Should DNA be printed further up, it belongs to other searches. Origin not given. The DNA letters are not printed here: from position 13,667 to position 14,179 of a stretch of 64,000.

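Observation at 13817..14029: KTSC-domain gene as a tightly linked third cistron of the SIR2-HerA operon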

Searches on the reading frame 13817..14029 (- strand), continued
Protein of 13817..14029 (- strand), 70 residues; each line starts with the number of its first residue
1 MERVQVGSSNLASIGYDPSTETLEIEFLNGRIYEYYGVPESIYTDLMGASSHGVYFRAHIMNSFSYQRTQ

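Call 63: search_protein_families(library=pfam, proteins=[P0141, P0142, P0146, P0151, P0157, P0158, P0172, P0187, P0232, P0259], max_evalue=0.0001)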
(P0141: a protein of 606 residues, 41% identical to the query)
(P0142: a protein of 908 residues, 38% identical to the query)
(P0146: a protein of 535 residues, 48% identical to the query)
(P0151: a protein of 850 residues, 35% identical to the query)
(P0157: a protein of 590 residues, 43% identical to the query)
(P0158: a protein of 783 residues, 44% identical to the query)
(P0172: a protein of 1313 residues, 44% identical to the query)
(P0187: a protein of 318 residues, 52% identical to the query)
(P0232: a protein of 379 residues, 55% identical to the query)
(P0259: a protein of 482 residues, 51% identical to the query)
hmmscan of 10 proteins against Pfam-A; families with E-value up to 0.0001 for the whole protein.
P0141 (606 aa): 1 family
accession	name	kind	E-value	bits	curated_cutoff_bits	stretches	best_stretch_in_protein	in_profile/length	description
PF13619.11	KTSC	-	6.6e-54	179.9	25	4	219-273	1-55/58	KTSC domain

P0142 (908 aa): 3 families
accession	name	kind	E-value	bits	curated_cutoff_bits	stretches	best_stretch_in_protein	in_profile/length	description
PF08238.18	Sel1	-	4.1e-101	328.3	30.7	7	714-748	2-36/36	Sel1 repeat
PF13619.11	KTSC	-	7.3e-52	173.4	25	4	180-223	5-48/58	KTSC domain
PF23310.1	TPR_27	-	2.2e-05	24.5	27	0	817-864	46-93/110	Plant tetratrico peptide repeats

P0146 (535 aa): 19 families
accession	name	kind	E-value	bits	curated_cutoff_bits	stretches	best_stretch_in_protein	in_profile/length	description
PF00515.34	TPR_1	-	1.1e-41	139.4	27.8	2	143-176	1-34/34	Tetratricopeptide repeat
PF13619.11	KTSC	-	1.9e-41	140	25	2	401-457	2-58/58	KTSC domain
PF07719.23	TPR_2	-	1.1e-37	125.4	27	1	144-175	2-33/34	Tetratricopeptide repeat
PF13414.12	TPR_11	-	1.3e-34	118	26.8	2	122-156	7-41/42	TPR repeat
PF13371.12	TPR_9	-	2.2e-27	95.3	35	2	121-175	7-61/73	Tetratricopeptide repeat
PF13431.12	TPR_17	-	1.3e-23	81.6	24.4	0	294-324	2-32/34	Tetratricopeptide repeat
PF13181.12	TPR_8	-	1.1e-22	78.6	25.7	0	109-142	1-34/34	Tetratricopeptide repeat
PF13432.12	TPR_16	-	1e-17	64.6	32.7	1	114-174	2-62/65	Tetratricopeptide repeat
PF12569.14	NatA_aux_su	-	3.5e-12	46.5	33.3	0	78-142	201-259/515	N-terminal acetyltransferase A, auxiliary subunit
PF13428.12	TPR_14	-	8.6e-11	41.9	23.5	0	110-150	2-42/44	Tetratricopeptide repeat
PF14559.12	TPR_19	-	2.9e-10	40.8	25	0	250-308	4-62/68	Tetratricopeptide repeat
PF13424.12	TPR_12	-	3.6e-09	37.1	30.1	0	272-334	4-67/77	Tetratricopeptide repeat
PF01239.28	PPTA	-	1.1e-08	34.7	29.5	0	126-153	2-29/32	Protein prenyltransferase alpha subunit repeat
PF03704.23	BTAD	-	3.5e-07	31.1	22.1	0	217-327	5-118/146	Bacterial transcriptional activator domain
PF23914.1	TPR_CcmH_CycH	-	1.4e-06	28.7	42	0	134-177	41-84/158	Cytochrome c-type biogenesis protein H TPR domain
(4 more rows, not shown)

P0151 (850 aa): 1 family
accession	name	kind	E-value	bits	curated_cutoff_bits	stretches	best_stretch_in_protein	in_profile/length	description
PF13619.11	KTSC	-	3.1e-48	161.8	25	3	246-301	2-57/58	KTSC domain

P0157 (590 aa): 22 families
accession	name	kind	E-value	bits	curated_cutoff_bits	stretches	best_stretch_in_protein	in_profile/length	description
PF00515.34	TPR_1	-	2.4e-91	296.6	27.8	9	270-301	3-34/34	Tetratricopeptide repeat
PF13414.12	TPR_11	-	4.9e-76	250.6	26.8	6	275-314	1-40/42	TPR repeat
PF07719.23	TPR_2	-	1.4e-70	228.1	27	5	336-369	1-34/34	Tetratricopeptide repeat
PF13181.12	TPR_8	-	1.3e-45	150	25.7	0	338-369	3-34/34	Tetratricopeptide repeat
PF13619.11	KTSC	-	8.5e-39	131.5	25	2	521-576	3-58/58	KTSC domain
PF13431.12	TPR_17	-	2.9e-35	118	24.4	0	291-322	2-33/34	Tetratricopeptide repeat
PF13432.12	TPR_16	-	7.8e-35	119.4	32.7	5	238-302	1-65/65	Tetratricopeptide repeat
PF13371.12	TPR_9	-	2.1e-31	108.2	35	1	249-302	10-63/73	Tetratricopeptide repeat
PF14559.12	TPR_19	-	9.1e-25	87.2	25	0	125-160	5-40/68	Tetratricopeptide repeat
PF13428.12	TPR_14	-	1e-22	78.7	23.5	0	384-412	15-43/44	Tetratricopeptide repeat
PF13429.12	TPR_15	-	1.5e-16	61.1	26.2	0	312-371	123-181/280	Tetratricopeptide repeat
PF24575.1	TPR_Slam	-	4.5e-15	56.4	35.2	0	333-369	44-80/104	Surface lipoprotein assembly modifier, N-terminal TPR repeats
PF13424.12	TPR_12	-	2.9e-14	53.4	30.1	0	77-141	3-75/77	Tetratricopeptide repeat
PF01239.28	PPTA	-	1.3e-13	50.2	29.5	0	285-312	2-29/32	Protein prenyltransferase alpha subunit repeat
PF23914.1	TPR_CcmH_CycH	-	7.3e-13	49.1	42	0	365-416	45-96/158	Cytochrome c-type biogenesis protein H TPR domain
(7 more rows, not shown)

P0158 (783 aa): 8 families
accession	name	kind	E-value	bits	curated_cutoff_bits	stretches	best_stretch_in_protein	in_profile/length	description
PF12796.13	Ank_2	-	6.9e-77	254.5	27.3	6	409-495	9-90/90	Ankyrin repeats (3 copies)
PF00023.36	Ank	-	1.3e-67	220.3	21.1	6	463-495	1-32/33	Ankyrin repeat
PF13606.12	Ank_3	-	1.2e-51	166.2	22.3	0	463-492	1-29/30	Ankyrin repeat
PF13857.12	Ank_5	-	2.7e-44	149.1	27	5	530-574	13-56/56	Ankyrin repeats (many copies)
PF13637.12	Ank_4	-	1e-42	143.6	22.7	3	275-315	11-50/50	Ankyrin repeats (many copies)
PF13619.11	KTSC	-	1.3e-36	124.6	25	2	6-62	2-58/58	KTSC domain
PF14338.12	Mrr_N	-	9.9e-15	54.9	29.5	1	675-754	4-83/87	Mrr N-terminal domain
PF03720.21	UDPG_MGDP_dh_C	-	3.2e-05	24.7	30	0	472-497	14-39/103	UDP-glucose/GDP-mannose dehydrogenase family, UDP binding domain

P0172 (1313 aa): 1 family
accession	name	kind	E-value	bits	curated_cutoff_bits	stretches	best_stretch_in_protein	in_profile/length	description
PF13619.11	KTSC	-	5e-40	135.5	25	2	394-449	1-56/58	KTSC domain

P0187 (318 aa): 1 family
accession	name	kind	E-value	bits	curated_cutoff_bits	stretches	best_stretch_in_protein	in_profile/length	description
PF13619.11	KTSC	-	2e-23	82.3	25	1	202-259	1-58/58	KTSC domain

P0232 (379 aa): 1 family
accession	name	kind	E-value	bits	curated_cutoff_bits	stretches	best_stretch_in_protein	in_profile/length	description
PF13619.11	KTSC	-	1.4e-22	79.6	25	1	270-327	1-58/58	KTSC domain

P0259 (482 aa): 17 families
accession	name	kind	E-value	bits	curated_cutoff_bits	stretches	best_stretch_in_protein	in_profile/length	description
PF00515.34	TPR_1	-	3.4e-39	131.5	27.8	3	40-73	1-34/34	Tetratricopeptide repeat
PF07719.23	TPR_2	-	4.2e-36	120.5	27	3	41-73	2-34/34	Tetratricopeptide repeat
PF13414.12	TPR_11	-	8.8e-33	112.2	26.8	2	13-54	1-42/42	TPR repeat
PF13431.12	TPR_17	-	1.4e-27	94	24.4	1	62-93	1-32/34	Tetratricopeptide repeat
PF13181.12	TPR_8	-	7.4e-23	79.2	25.7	1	42-73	3-34/34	Tetratricopeptide repeat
PF13619.11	KTSC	-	6.2e-21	74.3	25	1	376-432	2-58/58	KTSC domain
PF13428.12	TPR_14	-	1.4e-16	59.7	23.5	0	260-298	2-40/44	Tetratricopeptide repeat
PF13424.12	TPR_12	-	1.2e-14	54.7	30.1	1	40-104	3-75/77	Tetratricopeptide repeat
PF13432.12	TPR_16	-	2.2e-12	47.6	32.7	1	12-73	3-64/65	Tetratricopeptide repeat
PF14559.12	TPR_19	-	1.7e-11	44.7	25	0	272-329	4-61/68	Tetratricopeptide repeat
PF13371.12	TPR_9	-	3.6e-11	43.4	35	0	18-76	7-65/73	Tetratricopeptide repeat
PF13176.12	TPR_7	-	7e-10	38.6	27.9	0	44-71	3-32/36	Tetratricopeptide repeat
PF01239.28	PPTA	-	2.2e-08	33.8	29.5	0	22-47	1-26/32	Protein prenyltransferase alpha subunit repeat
PF12895.13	ANAPC3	-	4.9e-07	30.4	27.2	0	88-159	3-73/82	Anaphase-promoting complex, cyclosome, subunit 3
PF13174.12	TPR_6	-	1.5e-05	25.8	26.3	0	46-72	6-32/33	Tetratricopeptide repeat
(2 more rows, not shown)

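Call 71: search_dna_similar(query=window:13820-14029:-, collection=plasmids, mode=protein, max_evalue=1e-8, max_rows=15)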
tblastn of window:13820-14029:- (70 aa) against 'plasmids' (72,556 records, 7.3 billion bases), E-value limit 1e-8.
Records with a match: 44; places in all: 45; records where one place covers at least 80% of the query: 44.
Best place of each record, by identity: <60% 44.
By first word of the organism name: Halorussus 7; Bacillus 6; Sulfitobacter 3; Nostoc 2; Rhizobium 2; Halomarina 2; Bradyrhizobium 2; Calothrix 1; Halorubrum 1; Haloferax 1; and 17 more.
By predicted mobility (MOB-suite, as given by PLSDB): non-mobilizable 32; mobilizable 6; conjugative 6.
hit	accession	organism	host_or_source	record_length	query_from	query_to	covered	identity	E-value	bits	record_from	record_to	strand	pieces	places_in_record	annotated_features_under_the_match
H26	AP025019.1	Calothrix sp. PCC 7716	-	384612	1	68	97%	57.4%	2e-16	78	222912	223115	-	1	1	none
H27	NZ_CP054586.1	Halorubrum sp. CBA1229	solar salt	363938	1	70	100%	55.7%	5e-18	82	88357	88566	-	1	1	KTSC domain-containing protein | ThiF family adenylyltransferase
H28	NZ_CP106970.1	Haloferax alexandrinus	-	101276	1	70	100%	54.3%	1e-18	84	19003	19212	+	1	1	KTSC domain-containing protein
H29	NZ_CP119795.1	Haloarcula sp. SYNS111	cell culture,sediment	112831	1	70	100%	54.3%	5e-17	80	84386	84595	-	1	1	KTSC domain-containing protein | ThiF family adenylyltransferase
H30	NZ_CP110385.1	Tritonibacter mobilis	-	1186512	1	68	97%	55.9%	1e-18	84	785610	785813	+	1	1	record has no annotation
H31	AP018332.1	Nostoc commune HK-02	-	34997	1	68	97%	55.9%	3e-16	77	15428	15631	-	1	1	lysS_2: lysyl-tRNA synthetase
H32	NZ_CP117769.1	Nostoc sp. UHCC 0926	whole organism,lichen surface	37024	1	68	97%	55.9%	3e-16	77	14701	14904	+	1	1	KTSC domain-containing protein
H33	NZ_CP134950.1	Halobaculum sp. XH14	cell culture,sediment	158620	1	67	96%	55.2%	2e-17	81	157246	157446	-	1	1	KTSC domain-containing protein | hypothetical protein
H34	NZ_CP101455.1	Halorarius litoreus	cell culture,saline-alkali soil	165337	1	70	100%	52.9%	3e-16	78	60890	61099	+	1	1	KTSC domain-containing protein | ThiF family adenylyltransferase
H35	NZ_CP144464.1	Halalkalicoccus sp. FCH27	cell culture,Salt lake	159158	1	66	94%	54.5%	5e-16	77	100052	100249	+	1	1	KTSC domain-containing protein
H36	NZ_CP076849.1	Agrobacterium pusense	mixed culture,weathered tuff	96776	1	64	91%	55.4%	5e-15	74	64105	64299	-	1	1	KTSC domain-containing protein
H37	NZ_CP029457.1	Bacillus cereus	Chives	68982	1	62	89%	56.5%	2e-15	76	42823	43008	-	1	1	KTSC domain-containing protein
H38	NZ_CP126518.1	Bacillus toyonensis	bacterial isolate,warm, humid forested ...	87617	1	62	89%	56.5%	2e-15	75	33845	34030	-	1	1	KTSC domain-containing protein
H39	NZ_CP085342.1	Haladaptatus halobius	cell culture,saline soil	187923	1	70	100%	50.0%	2e-16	78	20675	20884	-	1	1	none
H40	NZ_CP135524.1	Halomontanus rarus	Salt lake,Salt lake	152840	1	69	99%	49.3%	5e-16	77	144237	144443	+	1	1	KTSC domain-containing protein | hypothetical protein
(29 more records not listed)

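Call 72: get_annotated_region(hit=H27, flank=5000)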
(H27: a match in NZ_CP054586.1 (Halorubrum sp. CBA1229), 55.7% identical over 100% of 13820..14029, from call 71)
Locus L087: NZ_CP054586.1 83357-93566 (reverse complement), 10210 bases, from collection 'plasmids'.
description: Halorubrum sp. CBA1229 plasmid pCBA1229, complete sequence
organism: Halorubrum sp. CBA1229 (NCBI taxid 1853699)
taxonomy: Archaea; Euryarchaeota; Halobacteria; Halobacteriales; Haloferacaceae; Halorubrum; Halorubrum sp. CBA1229
host: -; source: solar salt; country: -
typing (MOB-suite, as given by PLSDB): non-mobilizable; mating-pair formation MPF_T
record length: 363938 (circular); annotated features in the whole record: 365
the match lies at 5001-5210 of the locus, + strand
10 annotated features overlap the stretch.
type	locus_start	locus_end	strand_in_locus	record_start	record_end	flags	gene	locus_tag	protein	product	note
CDS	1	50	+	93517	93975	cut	-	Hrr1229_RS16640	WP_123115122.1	hypothetical protein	-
CDS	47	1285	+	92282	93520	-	-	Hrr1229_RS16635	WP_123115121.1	phage integrase SAM-like domain-containing protein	-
CDS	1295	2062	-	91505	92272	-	-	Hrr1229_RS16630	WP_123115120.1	DUF6293 family protein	-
CDS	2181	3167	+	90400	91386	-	-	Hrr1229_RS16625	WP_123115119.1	E2/UBC family protein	-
CDS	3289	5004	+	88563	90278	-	-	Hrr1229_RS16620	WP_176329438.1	ThiF family adenylyltransferase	-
CDS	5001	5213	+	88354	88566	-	-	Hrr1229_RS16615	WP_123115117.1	KTSC domain-containing protein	-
CDS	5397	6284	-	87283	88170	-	-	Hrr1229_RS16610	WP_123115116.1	hypothetical protein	-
CDS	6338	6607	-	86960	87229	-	-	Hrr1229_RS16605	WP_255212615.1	helix-turn-helix transcriptional regulator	-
CDS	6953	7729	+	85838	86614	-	coxB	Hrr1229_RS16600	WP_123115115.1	cytochrome c oxidase subunit II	-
CDS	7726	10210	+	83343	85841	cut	-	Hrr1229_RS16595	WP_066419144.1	cbb3-type cytochrome c oxidase subunit I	GO:0009060 - aerobic respiration [Evidence IEA]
